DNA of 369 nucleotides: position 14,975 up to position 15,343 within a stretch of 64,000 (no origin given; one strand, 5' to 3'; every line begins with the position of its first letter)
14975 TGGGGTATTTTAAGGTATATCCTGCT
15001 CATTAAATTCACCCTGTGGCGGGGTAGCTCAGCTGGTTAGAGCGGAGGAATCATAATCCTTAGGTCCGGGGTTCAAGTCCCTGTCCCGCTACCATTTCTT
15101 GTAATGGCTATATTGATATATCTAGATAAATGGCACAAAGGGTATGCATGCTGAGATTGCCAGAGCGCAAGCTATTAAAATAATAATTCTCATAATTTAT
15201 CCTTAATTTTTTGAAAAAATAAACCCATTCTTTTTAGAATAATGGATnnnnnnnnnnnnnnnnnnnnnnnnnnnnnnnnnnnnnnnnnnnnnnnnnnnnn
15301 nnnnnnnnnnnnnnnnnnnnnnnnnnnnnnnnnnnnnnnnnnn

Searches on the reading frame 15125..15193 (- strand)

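Call 16: search_protein_families(library=ncbifam, proteins=[window:15125-15193:-], max_evalue=10)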
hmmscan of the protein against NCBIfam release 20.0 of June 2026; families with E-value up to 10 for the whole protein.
seq(23 aa): 2 families
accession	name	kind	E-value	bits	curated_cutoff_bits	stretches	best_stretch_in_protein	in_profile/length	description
NF038104.1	lipo_NF038104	hypoth_equivalog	0.29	10.9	50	1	1-17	5-21/63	NF038104 family lipoprotein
NF047847.2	SS_mature_LptM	equivalog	0.4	10.8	27.7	1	1-16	1-20/31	LPS translocon maturation chaperone LptM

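Call 17: search_protein_families(library=pfam, proteins=[window:15125-15193:-], max_evalue=10)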
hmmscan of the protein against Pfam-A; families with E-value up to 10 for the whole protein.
seq(23 aa): 0 families
